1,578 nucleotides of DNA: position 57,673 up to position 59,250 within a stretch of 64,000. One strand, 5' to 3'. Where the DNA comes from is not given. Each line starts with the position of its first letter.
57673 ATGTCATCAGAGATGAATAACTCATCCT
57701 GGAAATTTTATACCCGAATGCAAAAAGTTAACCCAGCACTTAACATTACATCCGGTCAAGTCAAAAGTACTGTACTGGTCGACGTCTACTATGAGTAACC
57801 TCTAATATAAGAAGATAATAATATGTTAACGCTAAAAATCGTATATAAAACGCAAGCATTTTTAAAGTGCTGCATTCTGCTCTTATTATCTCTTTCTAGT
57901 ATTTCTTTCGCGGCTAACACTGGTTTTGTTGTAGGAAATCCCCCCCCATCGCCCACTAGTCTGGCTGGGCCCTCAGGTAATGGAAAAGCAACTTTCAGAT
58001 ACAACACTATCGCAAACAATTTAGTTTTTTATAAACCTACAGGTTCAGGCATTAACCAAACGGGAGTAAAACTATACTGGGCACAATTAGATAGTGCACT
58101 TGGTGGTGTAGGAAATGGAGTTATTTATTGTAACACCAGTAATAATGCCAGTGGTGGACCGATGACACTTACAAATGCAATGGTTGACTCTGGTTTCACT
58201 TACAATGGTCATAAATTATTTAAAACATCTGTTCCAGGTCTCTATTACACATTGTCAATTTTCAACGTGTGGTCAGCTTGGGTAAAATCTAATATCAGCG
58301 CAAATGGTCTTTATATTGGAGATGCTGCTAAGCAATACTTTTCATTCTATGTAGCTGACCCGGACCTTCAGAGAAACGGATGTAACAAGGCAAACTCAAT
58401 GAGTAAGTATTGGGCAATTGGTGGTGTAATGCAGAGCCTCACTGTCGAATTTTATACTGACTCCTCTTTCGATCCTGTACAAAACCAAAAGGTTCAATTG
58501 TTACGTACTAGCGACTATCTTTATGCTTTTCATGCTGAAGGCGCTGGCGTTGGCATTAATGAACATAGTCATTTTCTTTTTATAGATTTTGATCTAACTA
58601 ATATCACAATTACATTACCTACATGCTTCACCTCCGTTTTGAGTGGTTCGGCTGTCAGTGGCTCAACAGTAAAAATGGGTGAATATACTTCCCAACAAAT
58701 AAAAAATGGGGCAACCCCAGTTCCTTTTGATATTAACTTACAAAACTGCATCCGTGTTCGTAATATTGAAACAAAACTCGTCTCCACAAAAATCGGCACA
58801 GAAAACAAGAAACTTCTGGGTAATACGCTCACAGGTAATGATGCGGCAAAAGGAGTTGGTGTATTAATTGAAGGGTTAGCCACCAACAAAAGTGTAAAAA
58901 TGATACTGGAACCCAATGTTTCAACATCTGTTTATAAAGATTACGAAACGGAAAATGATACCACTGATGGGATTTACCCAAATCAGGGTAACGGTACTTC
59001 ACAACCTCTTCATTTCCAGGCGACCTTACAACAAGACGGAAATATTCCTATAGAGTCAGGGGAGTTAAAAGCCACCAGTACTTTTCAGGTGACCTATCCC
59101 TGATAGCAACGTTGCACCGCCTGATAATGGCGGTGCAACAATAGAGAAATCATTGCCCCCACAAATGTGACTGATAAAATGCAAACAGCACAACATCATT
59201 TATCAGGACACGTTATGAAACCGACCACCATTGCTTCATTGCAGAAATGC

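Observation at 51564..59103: Second chaperone-usher system (yadN-yadV-htrE-yadMLKC) within 15 kb of the accessory operon; YadC adhesin allele appears divergent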

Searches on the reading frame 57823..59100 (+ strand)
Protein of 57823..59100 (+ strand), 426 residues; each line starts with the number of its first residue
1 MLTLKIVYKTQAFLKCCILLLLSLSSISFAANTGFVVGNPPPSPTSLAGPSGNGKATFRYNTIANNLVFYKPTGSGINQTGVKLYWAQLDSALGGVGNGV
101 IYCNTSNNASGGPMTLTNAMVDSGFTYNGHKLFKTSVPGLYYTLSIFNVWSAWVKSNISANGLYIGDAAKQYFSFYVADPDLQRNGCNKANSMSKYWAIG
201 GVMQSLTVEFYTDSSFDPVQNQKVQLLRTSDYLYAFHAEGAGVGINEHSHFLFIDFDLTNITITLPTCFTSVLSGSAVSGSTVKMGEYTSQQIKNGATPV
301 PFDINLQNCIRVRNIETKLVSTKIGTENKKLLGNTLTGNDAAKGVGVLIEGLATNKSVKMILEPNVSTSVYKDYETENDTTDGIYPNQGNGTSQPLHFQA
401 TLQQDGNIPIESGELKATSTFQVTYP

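Call 19: find_homologous_proteins(query=window:57823-59100:+, max_evalue=1e-20)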
Query window:57823-59100:+ (426 aa): 129 proteins with E <= 1e-20 among 5993 candidates; the best 120 are listed.
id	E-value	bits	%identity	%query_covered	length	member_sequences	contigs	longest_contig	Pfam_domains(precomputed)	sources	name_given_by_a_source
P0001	1.1e-282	955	100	100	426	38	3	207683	PF00419.27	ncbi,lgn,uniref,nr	ncbi:fimbrial-like adhesin [Escherichia coli]|uniref:fimbrial-like adhesin n=1 Tax=Escherichia coli 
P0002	2.4e-249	845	90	100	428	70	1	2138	PF00419.27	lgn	-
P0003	6.4e-235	798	85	100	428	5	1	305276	PF00419.27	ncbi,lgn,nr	ncbi:fimbrial-like adhesin [Escherichia fergusonii]|nr:fimbrial-like adhesin [Escherichia fergusonii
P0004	1.5e-219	747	82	100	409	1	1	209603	PF00419.27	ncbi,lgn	ncbi:TPA: fimbrial-like adhesin [Escherichia coli]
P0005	4.5e-188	643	70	100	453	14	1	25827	PF00419.27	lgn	-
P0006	2.2e-174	598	67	98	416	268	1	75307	PF00419.27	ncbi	ncbi:fimbrial-like adhesin [Escherichia coli]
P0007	3.5e-173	594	67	94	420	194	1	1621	PF00419.27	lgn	-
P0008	3.4e-171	588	66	98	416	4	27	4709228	PF00419.27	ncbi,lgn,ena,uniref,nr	ncbi:fimbrial-like adhesin [Escherichia coli]|uniref:fimbrial-like adhesin n=1 Tax=Escherichia coli 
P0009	1.7e-162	559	63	96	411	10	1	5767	PF00419.27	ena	-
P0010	1.3e-161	556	61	100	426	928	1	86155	PF00419.27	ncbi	ncbi:TPA: fimbrial-like adhesin [Escherichia coli]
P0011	4.7e-161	554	61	100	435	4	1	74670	PF00419.27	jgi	jgi:type 1 fimbria pilin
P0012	1.9e-160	552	63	96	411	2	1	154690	PF00419.27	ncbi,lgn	-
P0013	2.1e-160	552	63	96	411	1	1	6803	PF00419.27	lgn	-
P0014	6.5e-160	550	61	100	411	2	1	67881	PF00419.27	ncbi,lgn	ncbi:fimbrial-like adhesin [Escherichia coli]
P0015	2.1e-159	549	62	96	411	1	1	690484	PF00419.27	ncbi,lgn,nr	ncbi:TPA: fimbrial-like adhesin [Escherichia coli]|nr:fimbrial-like adhesin [Escherichia coli]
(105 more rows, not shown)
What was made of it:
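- Closest known: Salmonella Sta fimbriae. Different: The Salmonella YadC-like adhesin is ~43% identical (call 19).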

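Call 23: find_encoding_contigs(protein=P0003, flank=10000, max_places=2)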
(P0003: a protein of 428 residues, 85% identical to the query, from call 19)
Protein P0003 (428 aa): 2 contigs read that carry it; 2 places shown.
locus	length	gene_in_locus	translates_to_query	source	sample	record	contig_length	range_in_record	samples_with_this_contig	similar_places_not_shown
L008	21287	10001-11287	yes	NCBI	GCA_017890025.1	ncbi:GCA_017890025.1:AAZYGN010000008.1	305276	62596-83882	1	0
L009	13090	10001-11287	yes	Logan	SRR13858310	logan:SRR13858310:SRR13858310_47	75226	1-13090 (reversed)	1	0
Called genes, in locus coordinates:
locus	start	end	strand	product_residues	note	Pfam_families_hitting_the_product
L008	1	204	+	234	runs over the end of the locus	PF17746:SfsA_N, PF03749:SfsA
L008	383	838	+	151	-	PF21157:DksA_N, PF01258:zf-dskA_traR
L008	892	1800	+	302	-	PF00749:tRNA-synt_1c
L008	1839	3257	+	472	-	PF01743:PolyA_pol, PF12627:PolyA_pol_RNAbd, PF12626:PolyA_pol_arg_C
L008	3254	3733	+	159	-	PF01288:HPPK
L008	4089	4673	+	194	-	PF00419:Fimbrial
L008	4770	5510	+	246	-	PF00345:PapD_N, PF02753:PapD_C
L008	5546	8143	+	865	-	PF13954:PapC_N, PF00577:Usher, PF13953:PapC_C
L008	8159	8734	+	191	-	PF00419:Fimbrial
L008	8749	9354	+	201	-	PF00419:Fimbrial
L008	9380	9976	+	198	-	PF00419:Fimbrial (weak)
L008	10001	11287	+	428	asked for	PF00419:Fimbrial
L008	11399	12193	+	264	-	PF02548:Pantoate_transf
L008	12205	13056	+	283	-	PF02569:Pantoate_ligase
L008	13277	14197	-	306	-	-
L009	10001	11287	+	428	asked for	PF00419:Fimbrial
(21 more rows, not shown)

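Call 24: find_encoding_contigs(protein=P0004, flank=10000, max_places=2)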
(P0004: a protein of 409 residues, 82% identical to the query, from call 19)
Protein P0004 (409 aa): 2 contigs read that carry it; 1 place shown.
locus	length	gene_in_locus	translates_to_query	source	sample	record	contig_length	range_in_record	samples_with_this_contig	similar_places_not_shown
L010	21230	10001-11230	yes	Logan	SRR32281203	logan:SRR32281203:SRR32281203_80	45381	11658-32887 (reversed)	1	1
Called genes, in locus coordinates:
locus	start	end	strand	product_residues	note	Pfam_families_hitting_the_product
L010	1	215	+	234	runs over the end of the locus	PF17746:SfsA_N, PF03749:SfsA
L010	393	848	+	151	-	PF21157:DksA_N, PF01258:zf-dskA_traR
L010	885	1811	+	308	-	PF00749:tRNA-synt_1c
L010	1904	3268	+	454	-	PF01743:PolyA_pol, PF12627:PolyA_pol_RNAbd, PF12626:PolyA_pol_arg_C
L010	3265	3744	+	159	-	PF01288:HPPK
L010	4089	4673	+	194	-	PF00419:Fimbrial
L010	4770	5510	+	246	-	PF00345:PapD_N, PF02753:PapD_C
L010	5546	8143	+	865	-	PF13954:PapC_N, PF00577:Usher, PF13953:PapC_C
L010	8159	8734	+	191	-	PF00419:Fimbrial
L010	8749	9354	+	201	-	PF00419:Fimbrial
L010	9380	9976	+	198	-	PF00419:Fimbrial (weak)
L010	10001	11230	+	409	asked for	PF00419:Fimbrial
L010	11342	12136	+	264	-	PF02548:Pantoate_transf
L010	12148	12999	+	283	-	PF02569:Pantoate_ligase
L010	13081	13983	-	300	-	PF04754:Transposase_31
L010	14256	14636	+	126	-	PF02261:Asp_decarbox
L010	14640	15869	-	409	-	PF01522:Polysacc_deac_1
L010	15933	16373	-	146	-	PF03610:EIIA-man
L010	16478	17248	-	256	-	PF01061:ABC2_membrane, PF12698:ABC2_membrane_3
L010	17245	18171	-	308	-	PF00005:ABC_tran, PF13304:AAA_21 (weak)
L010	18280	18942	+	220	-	PF00484:Pro_CA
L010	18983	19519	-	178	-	PF00156:Pribosyltran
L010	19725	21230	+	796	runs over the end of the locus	PF01011:PQQ, PF13360:PQQ_2 (faint), PF07774:EMC1_C (faint)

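Call 25: find_encoding_contigs(protein=P0005, flank=10000, max_places=2)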
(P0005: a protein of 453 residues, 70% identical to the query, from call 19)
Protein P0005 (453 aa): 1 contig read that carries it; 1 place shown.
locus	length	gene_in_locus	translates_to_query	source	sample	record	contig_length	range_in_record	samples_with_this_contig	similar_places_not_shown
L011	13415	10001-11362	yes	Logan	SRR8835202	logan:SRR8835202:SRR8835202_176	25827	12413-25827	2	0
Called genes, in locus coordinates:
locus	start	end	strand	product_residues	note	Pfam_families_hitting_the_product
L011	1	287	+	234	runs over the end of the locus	PF17746:SfsA_N, PF03749:SfsA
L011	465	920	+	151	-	PF21157:DksA_N, PF01258:zf-dskA_traR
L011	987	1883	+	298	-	PF00749:tRNA-synt_1c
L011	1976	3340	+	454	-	PF01743:PolyA_pol, PF12627:PolyA_pol_RNAbd, PF12626:PolyA_pol_arg_C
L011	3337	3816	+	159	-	PF01288:HPPK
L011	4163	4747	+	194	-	PF00419:Fimbrial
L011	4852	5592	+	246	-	PF00345:PapD_N, PF02753:PapD_C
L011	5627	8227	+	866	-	PF13954:PapC_N, PF00577:Usher, PF13953:PapC_C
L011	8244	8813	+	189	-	PF00419:Fimbrial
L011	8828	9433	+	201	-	PF00419:Fimbrial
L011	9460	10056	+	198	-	PF00419:Fimbrial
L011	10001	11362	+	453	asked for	PF00419:Fimbrial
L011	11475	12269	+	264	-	PF02548:Pantoate_transf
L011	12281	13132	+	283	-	PF02569:Pantoate_ligase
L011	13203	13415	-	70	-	?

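Call 35: search_protein_families(library=ncbifam, proteins=[window:57823-59100:+], max_evalue=0.00001)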
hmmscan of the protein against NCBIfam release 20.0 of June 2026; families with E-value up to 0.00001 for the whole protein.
window:57823-59100:+ (426 aa): 5 families
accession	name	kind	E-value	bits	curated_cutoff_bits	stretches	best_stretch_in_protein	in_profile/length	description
NF007267.0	PRK09723.1-1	equivalog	9.8e-218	723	391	1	3-426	2-432/432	fimbrial-like adhesin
NF007268.0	PRK09723.1-2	equivalog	6.3e-172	572.1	382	1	18-426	10-412/412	fimbrial-like adhesin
NF007269.0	PRK09723.1-3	equivalog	2e-57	195.2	473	1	17-426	11-391/391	putative fimbrial-like adhesin protein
NF007270.0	PRK09723.1-4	equivalog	8.6e-52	176.4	408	1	14-426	21-422/422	putative fimbrial-like adhesin protein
NF011833.0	PRK15305.1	equivalog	1.2e-08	34.3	329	1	116-425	84-352/353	fimbrial protein StkG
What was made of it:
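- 57823..59103 (+): yadC, the two-domain tip adhesin (426 aa). The signal peptide is codons 1-30 (57823-57912), the lectin domain codons 31-264 (57913-58614) and the pilin domain codons 265-426 (58615-59100). NCBIfam NF007267 (fimbrial-like adhesin) scores 723 bits against a cutoff of 391 (call 35).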

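Call 36: search_protein_families(library=pfam, proteins=[window:57823-59100:+], max_evalue=0.001)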
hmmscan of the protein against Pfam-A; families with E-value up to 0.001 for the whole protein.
window:57823-59100:+ (426 aa): 1 family
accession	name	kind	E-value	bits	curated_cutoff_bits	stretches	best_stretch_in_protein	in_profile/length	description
PF00419.26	Fimbrial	-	2.9e-11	44.3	25.6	1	278-425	21-150/151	Fimbrial protein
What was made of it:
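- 57823..59103 (+): Pfam Fimbrial covers only residues 278-425 (call 36).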

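Call 40: search_solved_structures(query=window:57823-59100:+, max_evalue=1)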
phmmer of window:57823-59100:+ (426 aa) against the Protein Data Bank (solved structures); distinct sequences matched with E-value up to 1: 2.
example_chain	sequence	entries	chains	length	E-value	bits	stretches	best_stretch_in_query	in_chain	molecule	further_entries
8zyc_A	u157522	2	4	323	0.7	11.8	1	266-378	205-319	Cysteine synthase A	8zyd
5j43_E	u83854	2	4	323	0.7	11.8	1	266-378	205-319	Cysteine synthase A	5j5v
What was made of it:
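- Closest known: FimH, LpfD and PapG-type two-domain tip adhesins. Different: No YadC structure has been solved (call 40).
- Tried and rejected: PDB sequence search with YadC (call 40).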

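Call 51: predict_structure(alignment_id=A1)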
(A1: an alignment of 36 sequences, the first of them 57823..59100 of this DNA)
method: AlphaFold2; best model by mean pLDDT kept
length: 426 residues; sequences in the alignment: 36
mean_pLDDT: 85.5   pTM: 0.62
mean pLDDT of the five models: 85.5, 80.2, 79.3, 72.6, 68.9
residues with pLDDT >= 90: 242; 70-90: 119; 50-70: 53; < 50: 12
segments of 3 or more residues with pLDDT < 50: 26-29, 382-384, 386-389
pLDDT, mean of each block of 10 residues (from residue 1): 58 80 55 91 82 91 59 79 86 82 93 94 96 95 95 88 93 92 92 92 93 87 91 93 89 88 65 87 92 92 83 84 94 91 96 91 94 73 47 85 95 93 80
secondary structure, 60 per line:
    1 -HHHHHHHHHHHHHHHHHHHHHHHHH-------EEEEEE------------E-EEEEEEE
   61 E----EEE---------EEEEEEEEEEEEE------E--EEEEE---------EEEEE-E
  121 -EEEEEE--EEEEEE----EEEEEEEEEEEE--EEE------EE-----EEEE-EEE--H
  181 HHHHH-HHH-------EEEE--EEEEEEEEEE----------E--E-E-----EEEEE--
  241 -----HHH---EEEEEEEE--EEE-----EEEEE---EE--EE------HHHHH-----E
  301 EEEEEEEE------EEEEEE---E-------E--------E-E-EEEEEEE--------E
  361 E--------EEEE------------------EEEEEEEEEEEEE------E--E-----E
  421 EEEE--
elements in order: H2-26 E34-39 E54-61 E66-68 E78-90 E100-104 E114-118 E122-127 E130-135 E140-151 E154-156 E170-173 E175-177 H180-185 E197-200 E203-212 E234-238 E252-259 E262-264 E270-274 H290-294 E300-308 E315-320 E345-351 E370-373 E392-404 E420-424

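Call 56: fold_search(model_id=the predicted structure, library=pdb)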
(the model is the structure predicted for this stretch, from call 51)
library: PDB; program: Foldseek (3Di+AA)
matches with E <= 10: 869; with E <= 0.001: 74
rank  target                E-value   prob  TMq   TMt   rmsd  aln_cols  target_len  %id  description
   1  5jr4_A                7.1e-08  1.00  0.24  0.35  17.1       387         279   13  Crystal structure of FimH A27V/V163A from E. coli UTI89 bound to FimG N-terminal extension (released 2017-02-22)
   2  3rfz_A                1.2e-07  1.00  0.27  0.39  13.6       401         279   13  Crystal structure of the FimD usher bound to its cognate FimC:FimH substrate (released 2011-06-01)
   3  1qun_B                1.2e-07  1.00  0.24  0.35  15.1       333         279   11  X-RAY STRUCTURE OF THE FIMC-FIMH CHAPERONE ADHESIN COMPLEX FROM UROPATHOGENIC E.COLI (released 1999-08-31)
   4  5afo_A                1.9e-07  1.00  0.30  0.36  13.1       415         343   13  Long Polar Fimbriae adhesin LpfD from the adherent invasive E. coli strain LF82 (released 2015-08-05)
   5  9fx0_F                5.1e-07  1.00  0.28  0.78   4.0       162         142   21  Cryo-EM structure of the type 1 pilus tip-to-rod transition (released 2025-06-04)
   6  9iug_A                6.0e-07  1.00  0.26  0.65   4.6       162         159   19  Cryo-EM structure of the type I pilus from enterotoxigenic Escherichia coli (released 2025-05-28)
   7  5jqi_B                1.5e-06  1.00  0.24  0.35  15.6       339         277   11  Crystal structure of FimH A62S from E. coli UTI89 bound to FimG N-terminal extension (released 2017-02-22)
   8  4j3o_F                1.6e-06  1.00  0.27  0.67   4.6       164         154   22  Crystal structure of the FimD usher traversed by the pilus tip complex assembly composed of FimC:FimF:FimG:FimH (released 2013-04-10)
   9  5cyl_G                2.6e-06  1.00  0.28  0.32  20.6       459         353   13  Crystal structure of the CupB6 tip adhesin from Pseudomonas aeruginosa (released 2016-10-05)
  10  7lhg_G                2.6e-06  1.00  0.25  0.32  16.4       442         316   10  Cryo-EM structure of E. coli P pilus tip assembly intermediate PapC-PapD-PapK-PapG in the first conformation (released 2021-08-11)
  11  9fwz_E                2.7e-06  1.00  0.26  0.72   4.5       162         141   20  Cryo-EM structure of the type 1 pilus assembly platform as part of the FimA-bound chaperone-usher pilus complex (Local (released 2025-06-04)
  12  8psv_A                2.7e-06  1.00  0.26  0.64   4.4       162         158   20  2.7 A cryo-EM structure of in vitro assembled type 1 pilus rod (released 2024-04-10)
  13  9fw9_B                3.0e-06  1.00  0.26  0.72   4.7       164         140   18  Cryo-EM structure of the type 1 pilus assembly platform as part of the FimA-bound chaperone-usher pilus complex (FimDH (released 2025-06-04)
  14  5jqi_F                3.7e-06  1.00  0.24  0.35  15.7       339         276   10  Crystal structure of FimH A62S from E. coli UTI89 bound to FimG N-terminal extension (released 2017-02-22)
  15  3jwn_E                3.9e-06  1.00  0.27  0.68   3.6       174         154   17  Complex of FimC, FimF, FimG and FimH (released 2010-06-16)
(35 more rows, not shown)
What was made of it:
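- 57823..59103 (+): Its best Foldseek matches are FimH, LpfD, CupB6 and PapG, all two-domain tip adhesins (calls 51, 56).
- Closest known: FimH, LpfD and PapG-type two-domain tip adhesins. Same: The predicted architecture is the same: an N-terminal beta-sandwich lectin domain plus a C-terminal incomplete Ig-like pilin domain (calls 51, 56).
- The predicted YadC structure resembles FimH, LpfD, CupB6 and PapG (calls 51, 56).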

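Call 63: list_cluster_members(proteins=[window:57823-59100:+, window:53368-55962:+, window:36447-37454:-])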
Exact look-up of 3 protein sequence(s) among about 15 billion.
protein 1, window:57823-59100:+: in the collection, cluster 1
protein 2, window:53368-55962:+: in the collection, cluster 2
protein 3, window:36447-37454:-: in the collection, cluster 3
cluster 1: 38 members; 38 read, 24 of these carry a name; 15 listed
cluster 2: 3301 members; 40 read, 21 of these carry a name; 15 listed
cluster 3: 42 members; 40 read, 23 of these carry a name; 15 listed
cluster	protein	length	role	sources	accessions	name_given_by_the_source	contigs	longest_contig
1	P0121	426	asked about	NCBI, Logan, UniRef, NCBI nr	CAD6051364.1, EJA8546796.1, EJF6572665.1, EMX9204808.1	fimbrial-like adhesin [Escherichia coli] | fimbrial-like adhesin n=1 Tax=Escherichia coli TaxID=562 RepID=UPI001919EEE8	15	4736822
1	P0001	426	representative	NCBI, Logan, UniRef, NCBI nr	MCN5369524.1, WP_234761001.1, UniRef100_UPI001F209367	fimbrial-like adhesin [Escherichia coli] | fimbrial-like adhesin n=1 Tax=Escherichia coli TaxID=562 RepID=UPI001F209367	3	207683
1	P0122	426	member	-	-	fimbrial-like adhesin [Escherichia coli]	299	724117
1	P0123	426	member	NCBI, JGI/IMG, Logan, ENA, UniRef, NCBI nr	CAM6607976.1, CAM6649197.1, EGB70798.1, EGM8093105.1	TPA: fimbrial-like adhesin [Escherichia coli] | Fimbrial protein n=1 Tax=Escherichia coli TaxID=562 RepID=A0A1Q6BB24_ECOLX | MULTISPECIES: fimbrial-like adhesin [Escherichia]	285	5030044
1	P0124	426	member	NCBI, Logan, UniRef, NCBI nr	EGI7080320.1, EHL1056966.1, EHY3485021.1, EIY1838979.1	fimbrial-like adhesin [Escherichia coli] | fimbrial-like adhesin n=1 Tax=Escherichia coli TaxID=562 RepID=UPI000943D5BE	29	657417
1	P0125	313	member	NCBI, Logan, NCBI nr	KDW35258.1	fimbrial family protein [Escherichia coli 2-156-04_S3_C2]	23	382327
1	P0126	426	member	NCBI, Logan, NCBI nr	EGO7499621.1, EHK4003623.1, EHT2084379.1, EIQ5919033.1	TPA: fimbrial-like adhesin [Escherichia coli] | fimbrial-like adhesin [Escherichia coli]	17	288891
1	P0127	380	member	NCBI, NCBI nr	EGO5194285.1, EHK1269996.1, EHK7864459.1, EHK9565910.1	fimbrial-like adhesin [Escherichia coli]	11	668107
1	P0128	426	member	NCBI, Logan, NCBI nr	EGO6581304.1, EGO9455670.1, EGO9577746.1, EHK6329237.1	fimbrial-like adhesin [Escherichia coli]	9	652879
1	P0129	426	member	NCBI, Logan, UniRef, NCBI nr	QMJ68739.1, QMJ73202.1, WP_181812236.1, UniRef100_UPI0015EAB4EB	fimbrial-like adhesin [Escherichia fergusonii] | fimbrial-like adhesin n=1 Tax=Escherichia fergusonii TaxID=564 RepID=UPI0015EAB4EB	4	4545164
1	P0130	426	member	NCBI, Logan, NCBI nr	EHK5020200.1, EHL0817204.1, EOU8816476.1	fimbrial-like adhesin [Escherichia coli]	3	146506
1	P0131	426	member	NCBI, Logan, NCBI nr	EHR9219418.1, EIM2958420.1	fimbrial-like adhesin [Escherichia coli]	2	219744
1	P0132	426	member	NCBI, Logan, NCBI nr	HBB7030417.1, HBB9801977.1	TPA: fimbrial-like adhesin [Escherichia coli] | fimbrial-like adhesin [Escherichia coli]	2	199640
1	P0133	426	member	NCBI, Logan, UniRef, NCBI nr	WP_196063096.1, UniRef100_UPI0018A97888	fimbrial-like adhesin [Escherichia coli] | fimbrial-like adhesin n=1 Tax=Escherichia coli TaxID=562 RepID=UPI0018A97888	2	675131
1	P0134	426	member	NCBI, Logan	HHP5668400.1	TPA: fimbrial-like adhesin [Escherichia coli]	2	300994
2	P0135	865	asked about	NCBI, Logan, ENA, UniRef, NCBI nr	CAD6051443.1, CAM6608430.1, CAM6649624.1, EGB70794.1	outer membrane usher protein [Escherichia coli] | outer membrane usher protein n=1 Tax=Escherichia TaxID=561 RepID=UPI0001FB6D8B | fimbrial Usher protein [Escherichia coli TW10509]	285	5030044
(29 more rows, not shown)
